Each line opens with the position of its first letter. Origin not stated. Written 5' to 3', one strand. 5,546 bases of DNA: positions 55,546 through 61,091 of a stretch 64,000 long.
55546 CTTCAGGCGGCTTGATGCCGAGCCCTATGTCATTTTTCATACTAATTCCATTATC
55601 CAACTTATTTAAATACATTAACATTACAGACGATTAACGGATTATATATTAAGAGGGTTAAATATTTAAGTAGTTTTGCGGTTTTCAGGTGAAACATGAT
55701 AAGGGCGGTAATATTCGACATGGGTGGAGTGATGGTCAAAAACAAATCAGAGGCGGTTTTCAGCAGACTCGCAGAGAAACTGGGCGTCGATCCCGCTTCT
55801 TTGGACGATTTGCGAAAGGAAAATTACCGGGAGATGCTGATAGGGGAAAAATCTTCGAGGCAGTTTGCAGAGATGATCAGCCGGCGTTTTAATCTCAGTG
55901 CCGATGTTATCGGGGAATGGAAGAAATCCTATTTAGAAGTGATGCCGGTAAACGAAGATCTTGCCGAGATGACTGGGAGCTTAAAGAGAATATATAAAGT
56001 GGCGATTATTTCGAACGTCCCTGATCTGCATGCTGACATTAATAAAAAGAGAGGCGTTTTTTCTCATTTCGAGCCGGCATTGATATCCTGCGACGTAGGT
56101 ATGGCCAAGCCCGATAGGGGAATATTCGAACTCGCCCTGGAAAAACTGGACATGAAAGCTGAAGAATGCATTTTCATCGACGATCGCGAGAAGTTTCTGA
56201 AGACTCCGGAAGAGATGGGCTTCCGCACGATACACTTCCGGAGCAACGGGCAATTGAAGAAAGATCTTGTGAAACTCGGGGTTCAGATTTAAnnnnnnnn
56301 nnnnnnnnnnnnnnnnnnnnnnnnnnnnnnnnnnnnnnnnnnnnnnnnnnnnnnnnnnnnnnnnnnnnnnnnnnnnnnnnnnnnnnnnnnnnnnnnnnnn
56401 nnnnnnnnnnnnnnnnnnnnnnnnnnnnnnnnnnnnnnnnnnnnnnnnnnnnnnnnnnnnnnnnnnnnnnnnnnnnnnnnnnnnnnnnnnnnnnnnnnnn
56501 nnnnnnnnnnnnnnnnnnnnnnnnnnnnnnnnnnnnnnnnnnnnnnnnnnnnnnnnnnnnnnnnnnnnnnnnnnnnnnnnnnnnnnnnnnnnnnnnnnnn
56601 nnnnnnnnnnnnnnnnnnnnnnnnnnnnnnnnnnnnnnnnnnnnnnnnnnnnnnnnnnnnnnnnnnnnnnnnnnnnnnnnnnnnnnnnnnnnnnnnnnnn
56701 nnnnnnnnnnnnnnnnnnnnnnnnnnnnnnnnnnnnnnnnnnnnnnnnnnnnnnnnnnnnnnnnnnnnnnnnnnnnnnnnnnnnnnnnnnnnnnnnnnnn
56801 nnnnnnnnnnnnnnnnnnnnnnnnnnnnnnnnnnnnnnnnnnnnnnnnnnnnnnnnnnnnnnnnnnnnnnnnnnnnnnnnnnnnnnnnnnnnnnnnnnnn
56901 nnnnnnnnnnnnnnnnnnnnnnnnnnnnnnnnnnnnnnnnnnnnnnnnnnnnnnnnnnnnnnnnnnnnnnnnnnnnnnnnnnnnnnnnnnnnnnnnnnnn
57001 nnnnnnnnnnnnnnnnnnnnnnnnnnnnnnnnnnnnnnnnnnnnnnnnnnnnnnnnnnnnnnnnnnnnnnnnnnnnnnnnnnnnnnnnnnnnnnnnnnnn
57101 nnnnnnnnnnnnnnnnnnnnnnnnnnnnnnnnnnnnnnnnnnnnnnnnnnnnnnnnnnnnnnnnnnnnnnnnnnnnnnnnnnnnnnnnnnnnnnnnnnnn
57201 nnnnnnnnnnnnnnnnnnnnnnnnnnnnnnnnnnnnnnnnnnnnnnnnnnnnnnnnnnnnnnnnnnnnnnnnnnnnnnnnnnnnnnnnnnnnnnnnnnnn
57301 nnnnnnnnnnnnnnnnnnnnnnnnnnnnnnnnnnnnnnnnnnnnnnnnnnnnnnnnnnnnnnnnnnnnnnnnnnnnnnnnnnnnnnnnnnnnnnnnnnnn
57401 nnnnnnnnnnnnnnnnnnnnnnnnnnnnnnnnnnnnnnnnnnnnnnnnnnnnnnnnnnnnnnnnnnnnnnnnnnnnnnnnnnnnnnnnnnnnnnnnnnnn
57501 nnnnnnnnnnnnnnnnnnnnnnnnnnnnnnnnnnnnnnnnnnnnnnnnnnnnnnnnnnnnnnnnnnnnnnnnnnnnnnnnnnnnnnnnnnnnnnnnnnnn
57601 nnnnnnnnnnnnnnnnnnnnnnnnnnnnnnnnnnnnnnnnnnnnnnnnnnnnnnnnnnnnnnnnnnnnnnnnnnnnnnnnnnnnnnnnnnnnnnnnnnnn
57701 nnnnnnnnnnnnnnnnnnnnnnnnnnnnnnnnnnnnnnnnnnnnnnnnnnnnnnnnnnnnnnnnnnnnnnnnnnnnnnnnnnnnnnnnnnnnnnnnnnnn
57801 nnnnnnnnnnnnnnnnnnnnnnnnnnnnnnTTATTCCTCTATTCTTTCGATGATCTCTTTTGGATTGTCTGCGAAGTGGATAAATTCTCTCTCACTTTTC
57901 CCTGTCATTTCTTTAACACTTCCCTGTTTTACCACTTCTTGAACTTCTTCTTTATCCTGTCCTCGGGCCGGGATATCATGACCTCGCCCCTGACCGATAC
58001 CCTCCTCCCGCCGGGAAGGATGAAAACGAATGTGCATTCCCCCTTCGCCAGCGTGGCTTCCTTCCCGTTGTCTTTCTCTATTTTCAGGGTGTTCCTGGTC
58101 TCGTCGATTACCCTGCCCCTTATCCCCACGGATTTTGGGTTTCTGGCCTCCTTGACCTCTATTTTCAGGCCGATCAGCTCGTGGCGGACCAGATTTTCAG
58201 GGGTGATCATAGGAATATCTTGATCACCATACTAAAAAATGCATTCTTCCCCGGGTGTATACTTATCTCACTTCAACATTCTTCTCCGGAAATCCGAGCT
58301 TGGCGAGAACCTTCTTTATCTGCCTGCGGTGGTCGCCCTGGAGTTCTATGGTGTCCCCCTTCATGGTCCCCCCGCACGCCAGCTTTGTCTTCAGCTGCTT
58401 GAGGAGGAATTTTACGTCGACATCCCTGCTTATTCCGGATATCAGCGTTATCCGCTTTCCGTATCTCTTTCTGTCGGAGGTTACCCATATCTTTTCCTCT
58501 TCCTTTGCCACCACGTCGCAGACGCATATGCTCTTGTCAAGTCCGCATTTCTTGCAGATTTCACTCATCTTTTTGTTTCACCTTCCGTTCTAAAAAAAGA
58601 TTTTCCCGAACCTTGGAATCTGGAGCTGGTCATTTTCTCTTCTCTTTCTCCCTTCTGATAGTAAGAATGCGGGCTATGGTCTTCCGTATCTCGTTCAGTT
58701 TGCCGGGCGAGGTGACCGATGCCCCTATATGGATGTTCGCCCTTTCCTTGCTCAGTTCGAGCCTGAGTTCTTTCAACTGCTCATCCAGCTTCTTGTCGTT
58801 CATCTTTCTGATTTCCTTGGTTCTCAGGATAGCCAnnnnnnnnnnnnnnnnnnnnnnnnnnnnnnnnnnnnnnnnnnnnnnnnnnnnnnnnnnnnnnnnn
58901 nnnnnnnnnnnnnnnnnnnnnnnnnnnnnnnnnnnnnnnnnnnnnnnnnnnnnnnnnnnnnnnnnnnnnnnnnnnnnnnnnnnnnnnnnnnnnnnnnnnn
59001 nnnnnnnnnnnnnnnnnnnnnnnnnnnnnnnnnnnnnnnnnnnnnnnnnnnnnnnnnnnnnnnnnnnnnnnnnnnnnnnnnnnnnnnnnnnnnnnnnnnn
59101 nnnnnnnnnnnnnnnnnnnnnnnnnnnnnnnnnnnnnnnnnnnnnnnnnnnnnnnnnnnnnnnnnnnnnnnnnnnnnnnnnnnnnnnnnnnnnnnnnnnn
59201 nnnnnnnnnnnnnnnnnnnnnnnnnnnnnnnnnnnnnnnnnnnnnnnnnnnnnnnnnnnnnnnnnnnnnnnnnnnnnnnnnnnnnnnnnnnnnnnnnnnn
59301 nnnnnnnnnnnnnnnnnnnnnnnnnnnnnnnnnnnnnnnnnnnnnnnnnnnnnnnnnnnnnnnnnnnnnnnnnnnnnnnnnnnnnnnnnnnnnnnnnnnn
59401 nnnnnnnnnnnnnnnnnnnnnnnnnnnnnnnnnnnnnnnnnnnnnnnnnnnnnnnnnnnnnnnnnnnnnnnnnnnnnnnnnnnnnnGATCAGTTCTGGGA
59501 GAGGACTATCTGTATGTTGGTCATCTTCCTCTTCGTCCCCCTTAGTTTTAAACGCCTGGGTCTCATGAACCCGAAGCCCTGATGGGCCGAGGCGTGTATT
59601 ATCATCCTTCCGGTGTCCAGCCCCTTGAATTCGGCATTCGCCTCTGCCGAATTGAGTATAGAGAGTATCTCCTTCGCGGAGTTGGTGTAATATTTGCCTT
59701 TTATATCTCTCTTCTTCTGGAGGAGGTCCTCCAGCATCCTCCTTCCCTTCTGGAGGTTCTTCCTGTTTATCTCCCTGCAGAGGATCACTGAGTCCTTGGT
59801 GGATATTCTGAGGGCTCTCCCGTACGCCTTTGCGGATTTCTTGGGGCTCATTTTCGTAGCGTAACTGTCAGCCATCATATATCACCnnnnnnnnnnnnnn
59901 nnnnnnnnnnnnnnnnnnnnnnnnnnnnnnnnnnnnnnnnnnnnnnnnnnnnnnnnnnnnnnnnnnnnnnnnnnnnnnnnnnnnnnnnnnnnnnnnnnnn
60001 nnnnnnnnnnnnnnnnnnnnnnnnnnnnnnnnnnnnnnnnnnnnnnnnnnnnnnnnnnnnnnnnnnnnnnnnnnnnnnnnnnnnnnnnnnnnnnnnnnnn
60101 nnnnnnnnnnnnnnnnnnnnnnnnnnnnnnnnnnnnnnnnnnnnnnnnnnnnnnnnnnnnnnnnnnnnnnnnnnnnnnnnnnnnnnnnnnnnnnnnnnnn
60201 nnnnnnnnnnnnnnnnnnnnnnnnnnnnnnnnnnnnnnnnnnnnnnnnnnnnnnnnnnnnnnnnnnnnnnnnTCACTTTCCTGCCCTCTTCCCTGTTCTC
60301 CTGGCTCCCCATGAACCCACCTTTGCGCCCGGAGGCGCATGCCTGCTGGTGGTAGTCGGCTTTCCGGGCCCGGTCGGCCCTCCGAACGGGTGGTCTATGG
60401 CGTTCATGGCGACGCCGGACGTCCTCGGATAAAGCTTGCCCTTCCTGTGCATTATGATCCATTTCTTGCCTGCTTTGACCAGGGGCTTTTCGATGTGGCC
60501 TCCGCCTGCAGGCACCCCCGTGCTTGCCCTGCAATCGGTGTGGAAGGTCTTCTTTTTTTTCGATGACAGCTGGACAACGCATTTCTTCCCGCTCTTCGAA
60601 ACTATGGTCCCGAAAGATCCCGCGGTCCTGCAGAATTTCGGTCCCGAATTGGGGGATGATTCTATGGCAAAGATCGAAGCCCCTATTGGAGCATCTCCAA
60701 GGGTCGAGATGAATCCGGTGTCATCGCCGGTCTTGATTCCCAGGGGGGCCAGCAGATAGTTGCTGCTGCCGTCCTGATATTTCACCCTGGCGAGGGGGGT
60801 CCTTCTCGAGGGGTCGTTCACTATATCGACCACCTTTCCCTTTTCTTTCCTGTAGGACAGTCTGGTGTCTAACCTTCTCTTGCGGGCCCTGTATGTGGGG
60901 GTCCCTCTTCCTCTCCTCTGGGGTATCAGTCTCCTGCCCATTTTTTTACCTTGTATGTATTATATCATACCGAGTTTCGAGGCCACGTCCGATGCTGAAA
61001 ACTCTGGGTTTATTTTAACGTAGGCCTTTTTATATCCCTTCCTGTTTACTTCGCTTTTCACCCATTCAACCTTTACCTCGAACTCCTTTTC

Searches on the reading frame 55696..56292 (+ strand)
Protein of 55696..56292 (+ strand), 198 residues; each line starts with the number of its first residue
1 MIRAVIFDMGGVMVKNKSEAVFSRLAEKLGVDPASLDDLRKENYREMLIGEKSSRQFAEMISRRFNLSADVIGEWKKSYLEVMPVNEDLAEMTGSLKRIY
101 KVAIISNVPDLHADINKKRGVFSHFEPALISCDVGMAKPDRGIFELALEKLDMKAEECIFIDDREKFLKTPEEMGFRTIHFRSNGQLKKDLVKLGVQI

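Call 41: search_protein_families(library=pfam, proteins=[window:55696-56292:+], max_evalue=0.001)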
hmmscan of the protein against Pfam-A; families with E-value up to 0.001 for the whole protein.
window:55696-56292:+ (198 aa): 2 families
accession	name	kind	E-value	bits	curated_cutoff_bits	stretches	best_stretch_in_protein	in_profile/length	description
PF00702.32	Hydrolase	-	4.1e-16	60.4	26.4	1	2-165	1-181/191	haloacid dehalogenase-like hydrolase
PF13419.12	HAD_2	-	6.2e-11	43.2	23.8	1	5-179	1-176/178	Haloacid dehalogenase-like hydrolase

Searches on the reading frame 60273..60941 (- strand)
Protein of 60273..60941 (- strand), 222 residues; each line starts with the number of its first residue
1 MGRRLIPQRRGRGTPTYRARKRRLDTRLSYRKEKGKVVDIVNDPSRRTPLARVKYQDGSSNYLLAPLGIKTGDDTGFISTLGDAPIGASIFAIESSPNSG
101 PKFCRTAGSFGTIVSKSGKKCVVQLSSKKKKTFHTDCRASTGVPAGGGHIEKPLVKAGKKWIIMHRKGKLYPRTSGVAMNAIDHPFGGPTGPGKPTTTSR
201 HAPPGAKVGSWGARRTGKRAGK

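Call 41: search_protein_families(library=pfam, proteins=[window:60273-60941:-], max_evalue=0.001)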
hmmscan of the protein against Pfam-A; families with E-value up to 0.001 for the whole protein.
window:60273-60941:- (222 aa): 2 families
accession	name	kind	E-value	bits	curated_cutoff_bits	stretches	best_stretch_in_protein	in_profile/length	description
PF03947.24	Ribosomal_L2_C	-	2e-32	112.3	33.7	1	76-203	3-121/126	Ribosomal Proteins L2, C-terminal domain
PF00181.30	Ribosomal_L2_N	-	3e-07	30.8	23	1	17-73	17-73/77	Ribosomal Proteins L2, RNA binding N-terminal domain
